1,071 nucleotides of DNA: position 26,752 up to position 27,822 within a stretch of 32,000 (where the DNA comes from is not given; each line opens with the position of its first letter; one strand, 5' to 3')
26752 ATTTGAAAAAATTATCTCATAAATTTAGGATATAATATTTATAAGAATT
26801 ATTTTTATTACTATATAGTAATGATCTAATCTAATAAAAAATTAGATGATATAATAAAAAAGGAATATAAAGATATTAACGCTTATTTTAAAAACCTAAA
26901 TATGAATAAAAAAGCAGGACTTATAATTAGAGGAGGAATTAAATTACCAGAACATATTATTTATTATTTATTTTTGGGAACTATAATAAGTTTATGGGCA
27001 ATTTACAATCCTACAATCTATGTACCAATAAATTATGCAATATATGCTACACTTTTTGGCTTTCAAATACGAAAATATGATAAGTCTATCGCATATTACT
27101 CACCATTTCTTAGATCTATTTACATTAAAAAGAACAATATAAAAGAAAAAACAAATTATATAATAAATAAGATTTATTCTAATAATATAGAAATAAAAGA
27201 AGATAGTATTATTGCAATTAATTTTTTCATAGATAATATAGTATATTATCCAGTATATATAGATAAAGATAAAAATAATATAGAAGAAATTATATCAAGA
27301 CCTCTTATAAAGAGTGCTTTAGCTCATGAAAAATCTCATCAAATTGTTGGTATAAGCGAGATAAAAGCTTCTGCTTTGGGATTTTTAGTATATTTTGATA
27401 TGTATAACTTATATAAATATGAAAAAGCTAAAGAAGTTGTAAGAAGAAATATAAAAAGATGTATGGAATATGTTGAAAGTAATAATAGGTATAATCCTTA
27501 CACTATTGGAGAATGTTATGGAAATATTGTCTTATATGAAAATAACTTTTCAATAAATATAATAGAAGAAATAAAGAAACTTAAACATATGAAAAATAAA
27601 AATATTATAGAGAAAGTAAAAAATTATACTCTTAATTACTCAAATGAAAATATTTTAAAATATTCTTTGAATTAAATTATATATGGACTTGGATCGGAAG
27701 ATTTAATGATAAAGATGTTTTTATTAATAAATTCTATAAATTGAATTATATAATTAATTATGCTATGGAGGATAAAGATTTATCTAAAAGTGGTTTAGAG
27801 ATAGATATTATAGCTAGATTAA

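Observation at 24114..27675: Cluster of three divergent paralogues of an uncharacterised gluzincin-like (HExxH) family around a MarC-family gene, each in a different active-site state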

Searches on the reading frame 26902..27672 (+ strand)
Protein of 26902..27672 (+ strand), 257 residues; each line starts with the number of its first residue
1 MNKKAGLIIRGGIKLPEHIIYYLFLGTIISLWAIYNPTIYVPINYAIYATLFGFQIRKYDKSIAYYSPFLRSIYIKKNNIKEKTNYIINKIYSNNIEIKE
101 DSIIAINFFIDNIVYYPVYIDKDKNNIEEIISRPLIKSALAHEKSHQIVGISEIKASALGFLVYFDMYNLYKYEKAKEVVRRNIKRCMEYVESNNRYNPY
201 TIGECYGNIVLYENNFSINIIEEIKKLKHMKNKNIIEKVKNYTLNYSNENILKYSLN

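Call 4: search_protein_families(library=pfam, proteins=[window:26902-27672:+], max_evalue=1)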
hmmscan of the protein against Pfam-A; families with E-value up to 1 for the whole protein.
window:26902-27672:+ (257 aa): 0 families

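Call 8: find_homologous_proteins(query=window:26902-27672:+, max_evalue=0.01)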
Query window:26902-27672:+ (257 aa): 20 proteins with E <= 0.01 among 4700 candidates.
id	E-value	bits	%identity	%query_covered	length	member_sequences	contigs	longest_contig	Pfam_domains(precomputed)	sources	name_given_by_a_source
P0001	4.7e-159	546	100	100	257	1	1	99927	-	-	-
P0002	9.4e-135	466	87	100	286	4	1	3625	-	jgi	jgi:hypothetical protein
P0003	1.6e-132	459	89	96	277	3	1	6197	-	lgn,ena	-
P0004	1.3e-126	439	88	91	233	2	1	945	-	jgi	jgi:hypothetical protein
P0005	5.3e-123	427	78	100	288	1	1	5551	-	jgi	-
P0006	3.0e-121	422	80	96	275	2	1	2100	-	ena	-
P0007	9.0e-101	355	84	81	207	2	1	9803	-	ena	-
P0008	1.5e-70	256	55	96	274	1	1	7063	-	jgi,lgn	jgi:hypothetical protein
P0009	2.5e-68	248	51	96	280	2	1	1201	-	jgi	jgi:hypothetical protein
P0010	1.1e-67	246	54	96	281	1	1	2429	-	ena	-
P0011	4.5e-65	238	54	96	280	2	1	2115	-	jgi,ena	jgi:hypothetical protein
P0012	5.1e-62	228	50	96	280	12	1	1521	-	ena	-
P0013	8.7e-61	224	50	96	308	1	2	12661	-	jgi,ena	-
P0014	9.4e-61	224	51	96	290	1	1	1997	-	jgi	-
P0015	5.3e-60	221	50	96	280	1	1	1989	-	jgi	jgi:hypothetical protein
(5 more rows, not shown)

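Call 15: find_encoding_contigs(protein=P0013, flank=6000, max_places=4)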
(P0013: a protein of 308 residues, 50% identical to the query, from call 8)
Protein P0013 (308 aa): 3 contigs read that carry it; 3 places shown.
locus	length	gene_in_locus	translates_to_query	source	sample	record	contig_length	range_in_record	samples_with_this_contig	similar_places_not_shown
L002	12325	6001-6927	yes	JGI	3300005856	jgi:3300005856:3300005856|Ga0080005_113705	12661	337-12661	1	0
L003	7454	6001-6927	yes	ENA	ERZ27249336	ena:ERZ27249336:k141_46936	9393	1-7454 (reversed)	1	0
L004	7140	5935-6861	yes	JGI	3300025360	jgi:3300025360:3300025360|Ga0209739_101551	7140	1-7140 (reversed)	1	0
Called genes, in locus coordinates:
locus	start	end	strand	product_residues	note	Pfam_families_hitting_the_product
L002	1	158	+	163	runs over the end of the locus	?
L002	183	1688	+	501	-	-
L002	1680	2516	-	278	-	PF01261:AP_endonuc_2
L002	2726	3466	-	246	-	PF01135:PCMT, PF01209:Ubie_methyltran (weak), PF08704:GCD14, PF00398:RrnaAD (weak), PF13847:Methyltransf_31, PF08242:Methyltransf_12 (weak)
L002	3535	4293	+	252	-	-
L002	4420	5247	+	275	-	-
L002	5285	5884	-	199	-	PF01914:MarC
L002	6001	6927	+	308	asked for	-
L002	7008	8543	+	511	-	PF01336:tRNA_anti-codon, PF00152:tRNA-synt_2, PF01409:tRNA-synt_2d (faint)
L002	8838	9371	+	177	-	PF00800:PDT, PF01842:ACT (weak)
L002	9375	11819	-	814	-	PF00690:Cation_ATPase_N, PF00122:E1-E2_ATPase, PF00702:Hydrolase, PF08282:Hydrolase_3 (faint)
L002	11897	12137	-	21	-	-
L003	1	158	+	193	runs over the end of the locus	PF01949:Endo_dU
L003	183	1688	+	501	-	-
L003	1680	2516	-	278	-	PF01261:AP_endonuc_2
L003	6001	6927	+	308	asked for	-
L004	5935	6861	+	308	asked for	-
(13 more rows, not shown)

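Call 21: search_protein_representatives(alignment_id=A1)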
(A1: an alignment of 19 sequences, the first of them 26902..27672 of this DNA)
Query: 19 sequences, 274 profile positions. Proteins with E-value up to 0.001 (for the whole library): 19; up to 1e-10: 14; up to 1e-30: 8. The best 19 are listed.
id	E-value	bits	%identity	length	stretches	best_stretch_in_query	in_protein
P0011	4.3e-129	446.2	-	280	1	1-274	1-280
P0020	1.1e-90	320.3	-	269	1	2-271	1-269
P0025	4.1e-55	203.6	-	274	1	5-270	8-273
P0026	2.8e-53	197.5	-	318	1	9-269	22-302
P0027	1.2e-38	149.5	-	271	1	3-267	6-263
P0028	3.8e-38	147.9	-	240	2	96-270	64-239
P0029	3.2e-37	144.9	-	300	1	5-270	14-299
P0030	3.4e-35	138.2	-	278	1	5-270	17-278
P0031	1.4e-19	87.0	-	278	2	93-263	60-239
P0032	2.8e-19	86.0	-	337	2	17-268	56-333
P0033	2.9e-17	79.4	-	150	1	150-266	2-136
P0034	3.3e-16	75.9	-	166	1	5-162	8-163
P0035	8.9e-16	74.5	-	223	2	86-267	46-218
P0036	1.0e-10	57.9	-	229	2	89-174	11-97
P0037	4.8e-10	55.7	-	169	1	136-269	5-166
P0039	4.2e-09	52.6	-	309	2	156-271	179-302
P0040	1.5e-04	37.7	-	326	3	177-271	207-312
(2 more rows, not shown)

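Call 25: predict_structure(alignment_id=A1)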
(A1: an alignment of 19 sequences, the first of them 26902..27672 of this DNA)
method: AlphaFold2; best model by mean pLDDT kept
length: 257 residues; sequences in the alignment: 19
mean_pLDDT: 76.5   pTM: 0.75
mean pLDDT of the five models: 76.5, 75.5, 74.6, 71.8, 67.3
residues with pLDDT >= 90: 90; 70-90: 72; 50-70: 64; < 50: 31
segments of 3 or more residues with pLDDT < 50: 1-4, 11-14, 36-51
pLDDT, mean of each block of 10 residues (from residue 1): 49 50 54 46 44 54 67 73 88 75 83 87 76 88 87 94 94 94 92 83 96 93 94 94 73 53
secondary structure, 60 per line:
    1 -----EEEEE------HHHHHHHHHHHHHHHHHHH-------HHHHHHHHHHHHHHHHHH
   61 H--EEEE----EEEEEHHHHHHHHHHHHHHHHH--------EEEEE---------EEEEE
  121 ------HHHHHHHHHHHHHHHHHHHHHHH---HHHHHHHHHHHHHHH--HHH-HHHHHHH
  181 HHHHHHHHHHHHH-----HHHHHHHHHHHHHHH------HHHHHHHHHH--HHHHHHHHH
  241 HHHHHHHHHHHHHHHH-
elements in order: E6-10 H17-35 H43-61 E64-67 E72-76 H77-93 E102-106 E116-120 H127-149 H153-167 H174-193 H199-213 H220-229 H232-256
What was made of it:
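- On Zincin / gluzincin metallopeptidases (MEROPS clan MA; Pfam clan Peptidase_MA): The order of secondary-structure elements is nevertheless compatible (call 25).
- It shows strand-strand-helix-strand-strand-helix(HExxH at 142-146)-helix(E153) (call 25).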

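Call 28: fold_search(model_id=the predicted structure, library=pdb)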
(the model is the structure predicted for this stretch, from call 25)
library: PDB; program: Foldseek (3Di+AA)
matches with E <= 10: 190; with E <= 0.001: 0
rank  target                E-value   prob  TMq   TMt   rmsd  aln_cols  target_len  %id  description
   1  2nov_B                6.6e-01  0.07  0.16  0.10  30.3       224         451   12  Breakage-reunion domain of S.pneumoniae topo IV: crystal structure of a gram-positive quinolone target (released 2006-11-14)
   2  9g2r_E                8.7e-01  0.06  0.15  0.16  31.3       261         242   11  Endophilin B1 dimers bound to nanodiscs (released 2024-08-07)
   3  3ksa_A                1.1e+00  0.06  0.16  0.10  29.8       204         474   13  Detailed structural insight into the DNA cleavage complex of type IIA topoisomerases (cleaved form) (released 2010-05-05)
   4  9j30_A                1.2e+00  0.14  0.29  0.22  12.5       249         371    8  Fe2+/pterin-dependent,SnPolE-Y280A (released 2025-10-08)
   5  4ddq_E                1.4e+00  0.03  0.12  0.07  29.9       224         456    9  Structural plasticity of the Bacillus subtilis GyrA homodimer (released 2013-02-13)
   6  9qdp                  1.5e+00  0.13  0.20  0.24  10.8       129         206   12  De novo designed enzyme for Morita-Baylis-Hillman reaction MBH2 (released 2025-12-10)
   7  5cdm_A                1.6e+00  0.03  0.12  0.07  30.2       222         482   10  2.5A structure of QPT-1 with S.aureus DNA gyrase and DNA (released 2015-12-16)
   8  4ddq_C                1.6e+00  0.03  0.12  0.07  30.4       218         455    8  Structural plasticity of the Bacillus subtilis GyrA homodimer (released 2013-02-13)
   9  8j7x_A                1.7e+00  0.05  0.15  0.14  14.5       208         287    9  Cryo-EM structure of hZnT7DeltaHis-loop-Fab complex in zinc-unbound state, determined in outward-facing conformation (released 2023-09-20)
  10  3ksb_A                1.7e+00  0.04  0.16  0.10  29.5       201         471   12  Detailed structural insight into the DNA cleavage complex of type IIA topoisomerases (re-sealed form) (released 2010-05-05)
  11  8j7u_B                1.8e+00  0.06  0.17  0.16  12.9       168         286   10  Cryo-EM structure of hZnT7-Fab complex in zinc-bound state, determined in outward-facing conformation (released 2023-09-20)
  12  2jpu_MODEL_1_A        1.9e+00  0.05  0.12  0.19  12.6       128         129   14  solution structure of NESG target SsR10, Orf c02003 protein (released 2007-07-03)
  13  9unw_E                1.9e+00  0.03  0.13  0.14  16.6       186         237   13  mouse PDCD5-TRiC complex (released 2026-03-25)
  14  5c21_B                2.1e+00  0.04  0.13  0.13  28.8       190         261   13  Crystal structure of native HlyD from E. coli (released 2016-02-17)
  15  8hdu_E                2.1e+00  0.04  0.13  0.19  17.6       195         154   10  De novo design cavitated protein without predefined topology (released 2023-01-18)
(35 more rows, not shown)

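Call 29: find_homologous_proteins(query=A3, max_evalue=0.01)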
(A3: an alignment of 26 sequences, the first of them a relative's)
Query A3 (26 sequences) (286 aa, profile of the alignment): 27 proteins with E <= 0.01 among 8000 candidates.
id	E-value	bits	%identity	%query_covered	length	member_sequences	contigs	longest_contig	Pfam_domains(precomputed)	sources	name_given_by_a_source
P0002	1.6e-81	292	100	100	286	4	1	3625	-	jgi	jgi:hypothetical protein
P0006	3.5e-81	291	82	97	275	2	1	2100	-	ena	-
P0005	1.4e-80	289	83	100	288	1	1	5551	-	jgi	-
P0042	2.5e-80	288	57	97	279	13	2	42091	-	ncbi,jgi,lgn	jgi:hypothetical protein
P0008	1.1e-79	286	53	97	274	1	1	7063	-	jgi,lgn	jgi:hypothetical protein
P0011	1.6e-79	285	52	97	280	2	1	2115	-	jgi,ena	jgi:hypothetical protein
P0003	5.4e-79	284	94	97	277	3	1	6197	-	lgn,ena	-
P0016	8.1e-79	283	48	96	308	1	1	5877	-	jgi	-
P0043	1.6e-77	279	49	95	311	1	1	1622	-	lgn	-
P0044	2.5e-77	278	57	95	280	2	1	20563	-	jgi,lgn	jgi:hypothetical protein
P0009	3.7e-76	274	50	94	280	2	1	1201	-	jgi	jgi:hypothetical protein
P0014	1.3e-75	272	52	94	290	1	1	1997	-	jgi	-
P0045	1.2e-74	269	53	95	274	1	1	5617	-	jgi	jgi:hypothetical protein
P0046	7.1e-74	267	53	97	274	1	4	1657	-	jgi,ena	-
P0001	8.8e-74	266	87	89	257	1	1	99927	-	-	-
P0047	7.2e-29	119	26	11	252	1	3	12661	-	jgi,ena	-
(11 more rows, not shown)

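Call 30: search_solved_structures(query=A3, max_evalue=10, show_alignments=3)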
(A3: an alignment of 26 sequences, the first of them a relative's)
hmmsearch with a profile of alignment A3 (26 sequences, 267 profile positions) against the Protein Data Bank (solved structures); distinct sequences matched with E-value up to 10: 3.
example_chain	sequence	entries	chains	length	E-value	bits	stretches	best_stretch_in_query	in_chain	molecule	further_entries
2zzr_A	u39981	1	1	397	0.81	12.4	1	187-242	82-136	Unsaturated glucuronyl hydrolase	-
3anj_A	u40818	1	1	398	0.9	12.2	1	187-242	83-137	Putative uncharacterized protein gbs1889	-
2vkj_A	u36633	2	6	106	4.2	10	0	12-51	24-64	TM1634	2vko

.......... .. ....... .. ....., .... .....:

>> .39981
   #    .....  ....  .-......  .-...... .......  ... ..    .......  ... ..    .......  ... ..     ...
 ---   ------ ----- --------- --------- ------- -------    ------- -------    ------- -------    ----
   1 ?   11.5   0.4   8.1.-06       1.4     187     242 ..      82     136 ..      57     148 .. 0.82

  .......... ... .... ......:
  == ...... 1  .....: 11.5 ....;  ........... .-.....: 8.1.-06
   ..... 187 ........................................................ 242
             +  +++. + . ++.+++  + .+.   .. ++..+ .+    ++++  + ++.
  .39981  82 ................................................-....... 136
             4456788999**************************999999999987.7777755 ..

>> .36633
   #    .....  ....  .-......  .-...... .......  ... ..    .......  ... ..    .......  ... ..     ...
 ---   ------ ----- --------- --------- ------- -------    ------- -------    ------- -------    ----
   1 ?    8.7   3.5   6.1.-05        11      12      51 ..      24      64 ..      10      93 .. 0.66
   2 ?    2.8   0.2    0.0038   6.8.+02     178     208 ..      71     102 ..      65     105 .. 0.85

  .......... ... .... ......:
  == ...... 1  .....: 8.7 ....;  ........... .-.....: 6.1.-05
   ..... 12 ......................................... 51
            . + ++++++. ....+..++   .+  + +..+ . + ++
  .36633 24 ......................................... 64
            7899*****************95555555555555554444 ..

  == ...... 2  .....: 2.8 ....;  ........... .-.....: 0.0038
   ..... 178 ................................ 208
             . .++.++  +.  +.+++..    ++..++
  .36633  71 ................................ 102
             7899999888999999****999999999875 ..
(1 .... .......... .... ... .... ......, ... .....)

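Call 32: search_protein_families(library=pfam, alignment_id=A3, max_evalue=10)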
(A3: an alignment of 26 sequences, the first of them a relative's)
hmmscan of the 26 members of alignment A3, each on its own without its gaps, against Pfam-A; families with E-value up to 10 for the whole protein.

A. member 1, P0002 (286 aa): 2 families
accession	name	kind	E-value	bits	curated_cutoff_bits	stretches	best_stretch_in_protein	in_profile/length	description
PF06972.17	GIP1_N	-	0.63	10.7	26.4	1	5-33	5-34/60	GBF-interacting protein 1 N-terminal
PF14676.12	FANCI_S2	-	2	9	37.8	1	245-283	36-74/156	FANCI solenoid 2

B. families by the number of members that match (of 26 scanned): 35 families (the first 25 are shown)
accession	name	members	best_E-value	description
PF01992.21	vATP-synt_AC39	2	0.00025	ATP synthase (C/AC39) subunit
PF19343.5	HAM1_N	2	0.026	HAM1-like, N-terminal domain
PF09999.14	DUF2240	2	0.039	Uncharacterized protein conserved in archaea (DUF2240)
PF10777.14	YlaC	1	0.00022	Inner membrane protein YlaC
PF07431.17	DUF1512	1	0.012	Protein of unknown function (DUF1512) N-terminal domain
PF09724.14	Dcc1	1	0.025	Sister chromatid cohesion protein Dcc1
PF08946.15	Osmo_CC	1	0.042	Osmosensory transporter coiled coil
PF12668.12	DUF3791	1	0.044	Protein of unknown function (DUF3791)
PF14164.11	YqzH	1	0.049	YqzH-like protein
PF06115.17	DUF956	1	0.079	Domain of unknown function (DUF956)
PF07525.21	SOCS_box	1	0.094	SOCS box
PF17478.7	VP4_helical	1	0.11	Rotavirus VP4 helical domain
PF02536.19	mTERF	1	0.11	mTERF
PF00486.34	Trans_reg_C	1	0.11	Transcriptional regulatory protein, C terminal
PF01435.24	Peptidase_M48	1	0.11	Peptidase family M48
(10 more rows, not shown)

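Call 33: search_protein_families(library=ncbifam, proteins=[P0002, P0029, P0040, P0047], max_evalue=1)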
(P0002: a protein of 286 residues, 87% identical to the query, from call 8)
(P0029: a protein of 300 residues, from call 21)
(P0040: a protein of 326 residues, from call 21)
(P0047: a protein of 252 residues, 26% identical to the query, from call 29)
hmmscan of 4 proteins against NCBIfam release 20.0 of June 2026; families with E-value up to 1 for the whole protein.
P0002 (286 aa): 0 families

P0029 (300 aa): 0 families

P0040 (326 aa): 2 families
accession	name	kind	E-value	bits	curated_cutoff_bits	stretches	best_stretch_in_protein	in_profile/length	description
NF041384.1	YHS_seleno_dom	subfamily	0.021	15.1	70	1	215-305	7-94/113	YHS domain-containing (seleno)protein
NF010540.1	PRK13929.1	exception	0.16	11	515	1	6-64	51-105/334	rod-share determining protein MreBH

P0047 (252 aa): 0 families

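Call 34: search_protein_families(library=phrogs, proteins=[P0002, P0029, P0040, P0047], max_evalue=1)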
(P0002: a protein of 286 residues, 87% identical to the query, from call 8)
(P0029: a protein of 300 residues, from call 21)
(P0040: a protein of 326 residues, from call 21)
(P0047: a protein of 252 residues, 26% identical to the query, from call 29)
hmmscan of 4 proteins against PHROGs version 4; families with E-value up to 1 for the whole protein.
P0002 (286 aa): 0 families

P0029 (300 aa): 0 families

P0040 (326 aa): 3 families
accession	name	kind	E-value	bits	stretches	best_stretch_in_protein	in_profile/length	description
phrog_10757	-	unknown function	0.25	12.6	0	5-42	6-42/55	-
phrog_7338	-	unknown function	0.45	11.8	0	176-209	40-74/87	-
phrog_3594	-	unknown function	0.81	10.5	0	102-120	28-46/62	-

P0047 (252 aa): 0 families

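Call 36: find_related_loci(query=A1, collection=genome_contigs, flank=6000)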
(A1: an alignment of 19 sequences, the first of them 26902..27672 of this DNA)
Query A1 (257 aa) in genome_contigs; peptide patterns used: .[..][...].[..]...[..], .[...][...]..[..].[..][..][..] (x = any residue, [..] = any of these).
167 stretches matched a pattern; 2 encode a relative of the query (tblastn E <= 1e-3); 2 distinct loci.
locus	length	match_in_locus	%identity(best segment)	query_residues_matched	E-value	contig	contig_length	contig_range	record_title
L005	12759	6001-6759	55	1-253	9e-89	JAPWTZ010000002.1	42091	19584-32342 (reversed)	MAG: Candidatus Nanopusillus sp. isolate RSNS15 scaffold_145_c1, whole genome shotgun sequence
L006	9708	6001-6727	59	13-248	1e-56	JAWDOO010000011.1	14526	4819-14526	MAG: Candidatus Nanopusillus sp. isolate RHS.bin.5 NODE_178_length_14526_cov_15.7298, whole genome shotgun sequence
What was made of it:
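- Tried and rejected: With A1 it uses narrow peptide patterns, so it finds only close relatives (call 36) and is not a census.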

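Call 40: find_encoding_contigs(protein=P0003, flank=5000, max_places=3)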
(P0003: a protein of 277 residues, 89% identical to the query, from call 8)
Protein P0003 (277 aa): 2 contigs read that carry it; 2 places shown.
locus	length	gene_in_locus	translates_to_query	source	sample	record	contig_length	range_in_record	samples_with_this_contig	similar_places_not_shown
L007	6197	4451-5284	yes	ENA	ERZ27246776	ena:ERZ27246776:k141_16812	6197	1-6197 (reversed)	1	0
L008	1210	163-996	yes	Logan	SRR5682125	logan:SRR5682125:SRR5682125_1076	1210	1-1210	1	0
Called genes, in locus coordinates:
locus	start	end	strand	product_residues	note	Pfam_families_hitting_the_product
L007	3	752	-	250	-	?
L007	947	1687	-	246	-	PF01135:PCMT, PF08704:GCD14, PF00398:RrnaAD (faint), PF13847:Methyltransf_31, PF08241:Methyltransf_11 (faint), PF08242:Methyltransf_12 (faint)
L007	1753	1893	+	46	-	-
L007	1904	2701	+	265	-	-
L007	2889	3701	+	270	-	-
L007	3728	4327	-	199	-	PF01914:MarC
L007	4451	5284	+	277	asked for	-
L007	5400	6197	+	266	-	?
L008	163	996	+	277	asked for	-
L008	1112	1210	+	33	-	?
